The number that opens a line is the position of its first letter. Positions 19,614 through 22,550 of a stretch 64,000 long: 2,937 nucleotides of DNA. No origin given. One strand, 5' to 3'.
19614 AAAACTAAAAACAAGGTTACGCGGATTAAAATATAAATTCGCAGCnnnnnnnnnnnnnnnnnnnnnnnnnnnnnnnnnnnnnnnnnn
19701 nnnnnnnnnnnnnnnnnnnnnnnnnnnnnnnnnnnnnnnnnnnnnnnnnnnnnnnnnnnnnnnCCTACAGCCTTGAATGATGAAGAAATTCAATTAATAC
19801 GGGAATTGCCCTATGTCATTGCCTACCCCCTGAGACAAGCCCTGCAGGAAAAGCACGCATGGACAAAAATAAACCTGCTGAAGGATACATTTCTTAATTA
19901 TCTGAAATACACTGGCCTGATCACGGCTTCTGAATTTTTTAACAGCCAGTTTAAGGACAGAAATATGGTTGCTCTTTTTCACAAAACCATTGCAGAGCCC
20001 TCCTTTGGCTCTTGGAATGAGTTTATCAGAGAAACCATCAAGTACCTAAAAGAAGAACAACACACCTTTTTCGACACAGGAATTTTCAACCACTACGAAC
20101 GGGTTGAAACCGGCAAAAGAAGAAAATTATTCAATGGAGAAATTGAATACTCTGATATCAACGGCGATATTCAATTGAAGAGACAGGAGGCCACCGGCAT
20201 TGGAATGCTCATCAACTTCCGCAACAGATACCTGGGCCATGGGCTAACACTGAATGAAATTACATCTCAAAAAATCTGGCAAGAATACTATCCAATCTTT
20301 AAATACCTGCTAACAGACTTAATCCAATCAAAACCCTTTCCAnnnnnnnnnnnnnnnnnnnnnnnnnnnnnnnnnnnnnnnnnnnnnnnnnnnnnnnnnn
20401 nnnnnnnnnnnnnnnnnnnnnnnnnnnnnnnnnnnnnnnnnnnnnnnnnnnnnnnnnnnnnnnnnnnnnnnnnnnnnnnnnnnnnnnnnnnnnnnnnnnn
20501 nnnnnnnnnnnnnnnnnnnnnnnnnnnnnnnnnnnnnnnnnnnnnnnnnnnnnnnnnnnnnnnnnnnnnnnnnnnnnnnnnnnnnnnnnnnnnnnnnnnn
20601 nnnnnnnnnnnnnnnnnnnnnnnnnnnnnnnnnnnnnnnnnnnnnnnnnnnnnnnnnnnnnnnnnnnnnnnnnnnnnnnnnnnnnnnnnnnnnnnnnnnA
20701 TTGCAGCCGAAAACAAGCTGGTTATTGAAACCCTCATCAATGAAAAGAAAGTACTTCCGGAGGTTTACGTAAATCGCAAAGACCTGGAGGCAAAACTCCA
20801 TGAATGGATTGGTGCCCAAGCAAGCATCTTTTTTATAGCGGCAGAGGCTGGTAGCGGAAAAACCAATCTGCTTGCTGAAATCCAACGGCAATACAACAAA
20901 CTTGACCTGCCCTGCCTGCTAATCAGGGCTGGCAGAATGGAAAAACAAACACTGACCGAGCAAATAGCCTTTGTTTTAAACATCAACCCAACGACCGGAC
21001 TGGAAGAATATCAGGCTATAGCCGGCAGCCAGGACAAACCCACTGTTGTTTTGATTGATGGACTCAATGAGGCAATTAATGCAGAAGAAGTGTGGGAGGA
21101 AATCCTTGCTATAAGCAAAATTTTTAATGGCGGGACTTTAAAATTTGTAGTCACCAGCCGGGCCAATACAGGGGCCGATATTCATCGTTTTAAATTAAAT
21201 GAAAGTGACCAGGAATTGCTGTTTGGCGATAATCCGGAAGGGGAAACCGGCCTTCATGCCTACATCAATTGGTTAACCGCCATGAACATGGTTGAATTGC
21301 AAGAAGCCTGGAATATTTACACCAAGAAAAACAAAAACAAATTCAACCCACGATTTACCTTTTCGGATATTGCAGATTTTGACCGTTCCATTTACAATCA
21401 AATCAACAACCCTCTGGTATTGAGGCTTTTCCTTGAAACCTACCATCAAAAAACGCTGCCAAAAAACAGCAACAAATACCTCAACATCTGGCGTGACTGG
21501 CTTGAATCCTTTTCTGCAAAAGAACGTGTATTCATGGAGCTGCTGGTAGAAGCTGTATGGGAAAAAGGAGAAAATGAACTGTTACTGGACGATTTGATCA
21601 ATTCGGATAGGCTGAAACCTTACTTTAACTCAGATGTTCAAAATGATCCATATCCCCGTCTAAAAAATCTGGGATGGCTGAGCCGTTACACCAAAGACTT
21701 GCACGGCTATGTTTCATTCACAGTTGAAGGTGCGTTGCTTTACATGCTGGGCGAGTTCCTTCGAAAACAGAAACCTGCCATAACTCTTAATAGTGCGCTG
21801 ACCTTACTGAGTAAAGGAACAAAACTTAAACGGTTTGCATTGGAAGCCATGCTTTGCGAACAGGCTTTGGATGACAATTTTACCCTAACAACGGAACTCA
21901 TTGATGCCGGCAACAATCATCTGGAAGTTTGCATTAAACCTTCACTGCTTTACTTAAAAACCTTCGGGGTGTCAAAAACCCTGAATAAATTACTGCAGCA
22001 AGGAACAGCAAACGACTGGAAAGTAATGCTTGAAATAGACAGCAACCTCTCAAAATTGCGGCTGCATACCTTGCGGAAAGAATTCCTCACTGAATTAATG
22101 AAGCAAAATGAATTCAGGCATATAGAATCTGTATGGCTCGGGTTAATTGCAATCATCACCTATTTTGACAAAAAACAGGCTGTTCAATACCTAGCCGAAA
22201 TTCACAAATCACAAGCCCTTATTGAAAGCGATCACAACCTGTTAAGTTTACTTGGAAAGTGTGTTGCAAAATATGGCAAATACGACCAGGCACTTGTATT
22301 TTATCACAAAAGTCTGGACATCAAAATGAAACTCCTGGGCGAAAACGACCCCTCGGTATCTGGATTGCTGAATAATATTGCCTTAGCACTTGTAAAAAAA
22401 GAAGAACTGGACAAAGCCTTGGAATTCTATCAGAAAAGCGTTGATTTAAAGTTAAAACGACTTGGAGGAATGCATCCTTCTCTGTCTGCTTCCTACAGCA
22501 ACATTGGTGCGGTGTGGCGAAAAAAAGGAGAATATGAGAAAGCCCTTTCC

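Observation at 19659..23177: NACHT-TPR STAND NTPase with an N-terminal zinc ribbon and an unassigned ~350-aa N-terminal domain, a candidate antiviral STAND (Avs-like) sensor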

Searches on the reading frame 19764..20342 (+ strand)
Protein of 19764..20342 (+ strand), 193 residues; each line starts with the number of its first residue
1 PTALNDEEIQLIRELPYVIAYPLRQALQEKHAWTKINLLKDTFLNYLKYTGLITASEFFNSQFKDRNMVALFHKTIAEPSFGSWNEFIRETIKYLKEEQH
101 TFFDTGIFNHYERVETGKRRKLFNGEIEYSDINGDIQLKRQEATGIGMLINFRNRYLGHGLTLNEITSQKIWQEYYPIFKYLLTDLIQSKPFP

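Call 40: predict_structure(alignment_id=A3)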
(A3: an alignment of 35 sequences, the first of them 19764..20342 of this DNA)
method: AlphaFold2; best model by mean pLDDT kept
length: 193 residues; sequences in the alignment: 35
mean_pLDDT: 91.8   pTM: 0.88
mean pLDDT of the five models: 91.8, 91.8, 91.8, 91.7, 91.1
residues with pLDDT >= 90: 152; 70-90: 36; 50-70: 5; < 50: 0
segments of 3 or more residues with pLDDT < 50: none
pLDDT, mean of each block of 10 residues (from residue 1): 87 95 97 94 97 96 96 92 96 96 91 94 85 83 94 84 88 96 91 59
secondary structure, 60 per line:
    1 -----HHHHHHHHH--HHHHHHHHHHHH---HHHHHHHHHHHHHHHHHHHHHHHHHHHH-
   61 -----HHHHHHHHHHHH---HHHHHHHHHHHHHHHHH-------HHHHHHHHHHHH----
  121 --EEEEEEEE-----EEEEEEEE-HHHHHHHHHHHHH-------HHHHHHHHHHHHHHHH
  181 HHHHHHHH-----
elements in order: H6-14 H17-28 H32-59 H66-77 H81-97 H105-116 E123-130 E136-143 H145-157 H165-188

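Call 42: fold_search(model_id=the predicted structure, library=pdb)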
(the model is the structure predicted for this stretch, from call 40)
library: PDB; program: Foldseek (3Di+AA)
matches with E <= 10: 260; with E <= 0.001: 0
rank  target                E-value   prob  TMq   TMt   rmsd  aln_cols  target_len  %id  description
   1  6f1u_f                5.6e-01  0.06  0.13  0.06  21.2       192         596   11  N terminal region of dynein tail domains in complex with dynactin filament and BICDR-1 (released 2018-01-17)
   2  5h7a_B                6.2e-01  0.20  0.29  0.30  25.1       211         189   11  Crystal structure of a repeat protein with four Protein A repeat module (released 2017-06-28)
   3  9b0x_G                7.7e-01  0.04  0.13  0.11  22.6       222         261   12  Artemia franciscana ATP synthase state 2 (composite structure), pH 7.0 (released 2025-03-26)
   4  3vr6_G                9.4e-01  0.03  0.11  0.12  23.9       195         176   15  Crystal structure of AMP-PNP bound Enterococcus hirae V1-ATPase [bV1] (released 2013-01-16)
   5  9h3g_BW               1.6e+00  0.08  0.11  0.22  12.7        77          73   17  Structure of the Arabidopsis thaliana 80S ribosome in complex with P- and E-site tRNAs and mRNA (released 2026-02-04)
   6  3nbz_A                1.6e+00  0.07  0.22  0.06  20.1       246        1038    9  Crystal structure of the HIV-1 Rev NES-CRM1-RanGTP nuclear export complex (crystal I) (released 2010-10-27)
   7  8v8v_A                1.6e+00  0.04  0.14  0.04  21.3       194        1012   13  PI3Ka H1047R co-crystal structure with inhibitor in cryptic pocket near H1047R (compound 7). (released 2024-03-20)
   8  8iep_D                1.6e+00  0.03  0.14  0.14  22.1       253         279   11  Cryo-EM structure of GPR156C/D of G-protein free GPR156 (local refine) (released 2024-02-14)
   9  6f1v_f                1.6e+00  0.02  0.11  0.07  20.9       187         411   11  C terminal region of the dynein heavy chains in the dynein tail/dynactin/BICDR1 complex (released 2018-01-17)
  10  8v8j_C                1.7e+00  0.04  0.14  0.04  22.3       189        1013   12  PI3Ka H1047R co-crystal structure with inhibitors in two cryptic pockets (compounds 4 and 5). (released 2024-03-20)
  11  4pho_B                1.8e+00  0.06  0.22  0.16  26.4       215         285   10  ClyA CC6/264 ox (2-303) (released 2014-09-24)
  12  5fi4_A                1.8e+00  0.05  0.16  0.04  21.7       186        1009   13  Discovery of imidazo[1,2-a]-pyridine inhibitors of pan-PI3 kinases that are efficacious in a mouse xenograft model (released 2016-02-03)
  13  4zop_A                1.8e+00  0.04  0.14  0.04  19.5       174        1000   13  Co-crystal Structure of Lipid Kinase PI3K alpha with a selective phosphatidylinositol-3 kinase alpha inhibitor (released 2016-05-18)
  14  6f1t_f                1.8e+00  0.02  0.11  0.04  20.9       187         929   11  Cryo-EM structure of two dynein tail domains bound to dynactin and BICDR1 (released 2018-01-17)
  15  8s89                  2.0e+00  0.11  0.26  0.14  16.2       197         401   11  Efficient and scalable protein design using a relaxed sequence space (released 2024-10-16)
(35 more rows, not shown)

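Call 65: search_solved_structures(query=A5, max_evalue=10, show_alignments=5)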
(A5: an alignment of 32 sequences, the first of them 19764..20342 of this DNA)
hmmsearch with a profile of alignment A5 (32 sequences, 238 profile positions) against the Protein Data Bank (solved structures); distinct sequences matched with E-value up to 10: 3.
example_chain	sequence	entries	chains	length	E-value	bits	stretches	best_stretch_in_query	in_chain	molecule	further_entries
4h08_A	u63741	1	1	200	0.41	13.5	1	135-217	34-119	Putative hydrolase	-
4pki_G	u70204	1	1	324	0.68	12.8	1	16-62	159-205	Gelsolin,Tropomodulin-1 chimera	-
9i5t_R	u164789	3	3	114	1.6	11.5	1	150-186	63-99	Large ribosomal subunit protein uL18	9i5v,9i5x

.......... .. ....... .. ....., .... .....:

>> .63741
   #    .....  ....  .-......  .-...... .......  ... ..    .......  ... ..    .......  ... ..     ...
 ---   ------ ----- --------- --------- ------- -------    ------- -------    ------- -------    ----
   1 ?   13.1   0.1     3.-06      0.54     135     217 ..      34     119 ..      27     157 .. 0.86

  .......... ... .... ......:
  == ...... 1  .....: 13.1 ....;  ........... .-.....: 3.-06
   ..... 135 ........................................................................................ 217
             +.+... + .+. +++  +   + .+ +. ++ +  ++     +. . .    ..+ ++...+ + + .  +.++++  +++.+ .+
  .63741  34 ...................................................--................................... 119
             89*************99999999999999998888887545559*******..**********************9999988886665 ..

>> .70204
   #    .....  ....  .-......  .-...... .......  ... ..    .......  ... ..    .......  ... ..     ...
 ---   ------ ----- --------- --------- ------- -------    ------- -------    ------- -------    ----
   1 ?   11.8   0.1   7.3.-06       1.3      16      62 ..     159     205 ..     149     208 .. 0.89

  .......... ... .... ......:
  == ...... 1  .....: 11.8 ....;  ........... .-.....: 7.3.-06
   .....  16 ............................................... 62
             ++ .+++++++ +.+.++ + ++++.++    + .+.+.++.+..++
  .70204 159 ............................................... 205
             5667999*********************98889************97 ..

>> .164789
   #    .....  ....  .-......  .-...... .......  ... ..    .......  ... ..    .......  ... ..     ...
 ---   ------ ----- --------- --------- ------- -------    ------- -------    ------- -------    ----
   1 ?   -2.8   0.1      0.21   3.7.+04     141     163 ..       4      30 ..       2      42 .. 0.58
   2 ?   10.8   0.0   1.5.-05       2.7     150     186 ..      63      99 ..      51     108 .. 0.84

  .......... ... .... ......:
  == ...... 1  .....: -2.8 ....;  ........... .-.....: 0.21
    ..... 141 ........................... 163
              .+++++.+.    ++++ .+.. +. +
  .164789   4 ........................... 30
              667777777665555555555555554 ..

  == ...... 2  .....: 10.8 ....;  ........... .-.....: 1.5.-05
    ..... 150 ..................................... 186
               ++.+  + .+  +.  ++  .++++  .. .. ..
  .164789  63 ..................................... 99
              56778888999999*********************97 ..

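Call 66: find_homologous_proteins(query=A5, max_evalue=0.01)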
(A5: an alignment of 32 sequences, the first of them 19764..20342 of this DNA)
Query A5 (32 sequences) (193 aa, profile of the alignment): 200 proteins with E <= 0.01 among 8000 candidates; the best 120 are listed.
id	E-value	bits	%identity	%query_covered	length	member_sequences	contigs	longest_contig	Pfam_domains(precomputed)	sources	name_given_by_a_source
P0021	4.3e-87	310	65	99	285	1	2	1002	-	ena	-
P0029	7.1e-86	306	68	98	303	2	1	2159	-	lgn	-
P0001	2.4e-85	304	66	99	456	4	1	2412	-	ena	-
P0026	3.7e-85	303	66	95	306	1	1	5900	-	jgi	-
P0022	1.1e-84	302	67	95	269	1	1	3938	-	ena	-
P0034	1.5e-84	301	63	97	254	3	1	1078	-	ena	-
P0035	4.6e-84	300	60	99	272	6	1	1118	-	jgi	jgi:hypothetical protein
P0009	7.4e-83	296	61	99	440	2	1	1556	-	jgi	jgi:hypothetical protein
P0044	1.2e-82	295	58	94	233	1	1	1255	-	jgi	jgi:hypothetical protein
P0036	1.5e-82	295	64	99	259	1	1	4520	-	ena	-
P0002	2.1e-82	294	66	99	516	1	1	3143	PF24883.3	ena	-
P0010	3.6e-82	294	60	98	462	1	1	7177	-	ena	-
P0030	1.5e-81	292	58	98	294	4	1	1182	-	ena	-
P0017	1.7e-81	291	62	99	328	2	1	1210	-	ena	-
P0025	2.4e-81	291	60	99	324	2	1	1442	-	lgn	-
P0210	9.2e-57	210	42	82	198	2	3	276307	-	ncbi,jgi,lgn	jgi:hypothetical protein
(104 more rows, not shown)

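Call 83: find_encoding_contigs(protein=P0210, flank=10000, max_places=2)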
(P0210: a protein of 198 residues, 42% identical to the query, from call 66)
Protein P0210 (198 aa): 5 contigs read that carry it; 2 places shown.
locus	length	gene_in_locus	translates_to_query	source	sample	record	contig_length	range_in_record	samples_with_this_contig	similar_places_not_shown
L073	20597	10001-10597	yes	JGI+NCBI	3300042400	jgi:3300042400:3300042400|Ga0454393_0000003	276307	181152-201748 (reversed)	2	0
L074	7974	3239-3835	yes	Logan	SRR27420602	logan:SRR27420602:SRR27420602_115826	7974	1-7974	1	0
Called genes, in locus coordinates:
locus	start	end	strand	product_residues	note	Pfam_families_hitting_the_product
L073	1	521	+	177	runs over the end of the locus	PF01025:GrpE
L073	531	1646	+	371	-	-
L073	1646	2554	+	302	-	PF02517:Rce1-like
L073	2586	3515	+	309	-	PF00005:ABC_tran, PF13304:AAA_21, PF13732:DrrA1-3_C (weak)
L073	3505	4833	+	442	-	PF12698:ABC2_membrane_3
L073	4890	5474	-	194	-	-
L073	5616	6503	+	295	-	PF02541:Ppx-GppA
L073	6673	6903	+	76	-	-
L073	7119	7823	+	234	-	PF19647:Septknot, PF08239:SH3_3 (weak)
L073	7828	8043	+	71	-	-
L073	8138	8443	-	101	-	-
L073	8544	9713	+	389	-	PF13173:AAA_14, PF13635:DUF4143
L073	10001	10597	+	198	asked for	-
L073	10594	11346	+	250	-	PF00149:Metallophos, PF12850:Metallophos_2 (weak)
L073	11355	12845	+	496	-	-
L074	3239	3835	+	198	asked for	-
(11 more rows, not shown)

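Call 85: search_protein_families(library=padloc, proteins=[P0210], max_evalue=1)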
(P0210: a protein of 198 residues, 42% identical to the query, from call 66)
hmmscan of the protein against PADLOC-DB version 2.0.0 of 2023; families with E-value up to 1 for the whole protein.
P0210 (198 aa): 0 families

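Call 105: fold_search(model_id=the predicted structure, library=viral)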
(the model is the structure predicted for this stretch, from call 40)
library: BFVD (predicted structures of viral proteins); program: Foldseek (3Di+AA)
matches with E <= 10: 635; with E <= 0.001: 0
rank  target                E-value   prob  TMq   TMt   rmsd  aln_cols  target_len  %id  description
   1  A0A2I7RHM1            6.7e-02  0.15  0.13  0.13  23.7       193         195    6  (no name in the UniProt tables at hand)
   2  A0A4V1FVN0            1.3e-01  0.23  0.17  0.10  18.9       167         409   12  (no name in the UniProt tables at hand)
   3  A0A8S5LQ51            1.7e-01  0.18  0.18  0.16  22.4       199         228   16  SITE SPECIFIC RECOMBINASE XERD [Siphoviridae sp. ctTC45]
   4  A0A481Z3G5            1.7e-01  0.11  0.15  0.14  20.7       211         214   10  Uncharacterized protein [Pithovirus LCPAC101]
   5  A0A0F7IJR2            2.2e-01  0.07  0.12  0.12  23.6       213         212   13  Terminase small subunit [Polaribacter phage P12002L]
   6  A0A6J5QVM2            2.5e-01  0.09  0.17  0.06  28.0       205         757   13  Uncharacterized protein [uncultured Caudovirales phage]
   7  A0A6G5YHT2            2.8e-01  0.13  0.19  0.19  17.6       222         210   11  (no name in the UniProt tables at hand)
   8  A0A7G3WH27            3.2e-01  0.06  0.13  0.11  19.8       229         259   13  Uncharacterized protein [Arthronema virus TR020]
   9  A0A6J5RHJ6            3.8e-01  0.11  0.18  0.20  16.2       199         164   13  Bacteriophage phiKZ, Orf197 [uncultured Caudovirales phage]
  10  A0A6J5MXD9            3.8e-01  0.08  0.17  0.09  23.8       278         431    8  Uncharacterized protein [uncultured Caudovirales phage]
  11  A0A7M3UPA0            4.0e-01  0.33  0.20  0.15   7.4        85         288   16  Uncharacterized protein [Pyramimonas orientalis virus]
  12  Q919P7                5.7e-01  0.04  0.13  0.09  17.5       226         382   11  Uncharacterized protein [Culex nigripalpus nucleopolyhedrovirus (isolate Florida/1997)]
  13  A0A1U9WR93            6.0e-01  0.18  0.13  0.06  16.5       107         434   18  (no name in the UniProt tables at hand)
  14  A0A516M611            6.4e-01  0.13  0.25  0.10  15.5       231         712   12  (no name in the UniProt tables at hand)
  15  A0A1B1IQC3            6.4e-01  0.06  0.13  0.13  19.7       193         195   11  (no name in the UniProt tables at hand)
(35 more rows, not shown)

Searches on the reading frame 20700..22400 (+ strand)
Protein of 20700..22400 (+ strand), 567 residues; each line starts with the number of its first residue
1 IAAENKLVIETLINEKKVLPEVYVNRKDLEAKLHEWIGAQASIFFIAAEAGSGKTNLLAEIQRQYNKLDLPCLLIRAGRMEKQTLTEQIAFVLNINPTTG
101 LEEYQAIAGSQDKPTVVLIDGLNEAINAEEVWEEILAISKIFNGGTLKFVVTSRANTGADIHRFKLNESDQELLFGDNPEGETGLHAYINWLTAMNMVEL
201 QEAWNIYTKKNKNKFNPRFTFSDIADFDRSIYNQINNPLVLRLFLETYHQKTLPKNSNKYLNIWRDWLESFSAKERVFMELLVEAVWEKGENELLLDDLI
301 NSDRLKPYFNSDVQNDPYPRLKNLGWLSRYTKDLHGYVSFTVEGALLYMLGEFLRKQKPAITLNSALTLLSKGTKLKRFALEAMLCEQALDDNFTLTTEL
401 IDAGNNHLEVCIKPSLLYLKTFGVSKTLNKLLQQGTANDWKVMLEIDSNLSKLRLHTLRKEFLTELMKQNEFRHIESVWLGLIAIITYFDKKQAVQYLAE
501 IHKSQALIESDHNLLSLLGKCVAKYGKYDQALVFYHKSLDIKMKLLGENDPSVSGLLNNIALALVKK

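Call 9: search_protein_families(library=pfam, proteins=[window:20700-22400:+], max_evalue=10)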
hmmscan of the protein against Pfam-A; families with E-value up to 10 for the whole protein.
window:20700-22400:+ (567 aa): 13 families
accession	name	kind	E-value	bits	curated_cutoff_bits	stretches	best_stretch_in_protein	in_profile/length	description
PF24883.2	NPHP3_N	-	1.6e-05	25.6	24.8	2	109-154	120-164/164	Nephrocystin 3, N-terminal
PF14516.12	AAA_35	-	0.00013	21.3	27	1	21-91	11-81/331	AAA-like domain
PF13424.12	TPR_12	-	0.00019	22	30.1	1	513-564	4-55/77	Tetratricopeptide repeat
PF13401.12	AAA_22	-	0.0009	20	27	1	40-149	4-118/130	AAA domain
PF00515.34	TPR_1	-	0.002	18.3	27.8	1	515-541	4-30/34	Tetratricopeptide repeat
PF05729.18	NACHT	-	0.016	15.5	26.7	1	46-158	5-133/167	NACHT domain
PF24885.1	TPR_NPHP3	-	0.035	13.9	100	1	517-562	146-191/239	Nephrocystin-3 TPR domain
PF07719.23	TPR_2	-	0.059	14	27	1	514-541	3-30/34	Tetratricopeptide repeat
PF13191.12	AAA_16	-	0.068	14.1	32.6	1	40-67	23-50/167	AAA ATPase domain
PF13604.12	AAA_30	-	0.085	13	27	1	38-90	15-67/191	AAA domain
PF05943.17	VipB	-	0.099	12.1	27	1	460-496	12-48/301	EvpB/VC_A0108, tail sheath N-terminal domain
PF13374.12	TPR_10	-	0.13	12.8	27.5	1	526-551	16-41/42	Tetratricopeptide repeat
PF13245.12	AAA_19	-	0.16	12.6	25.1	1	39-87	9-59/134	AAA domain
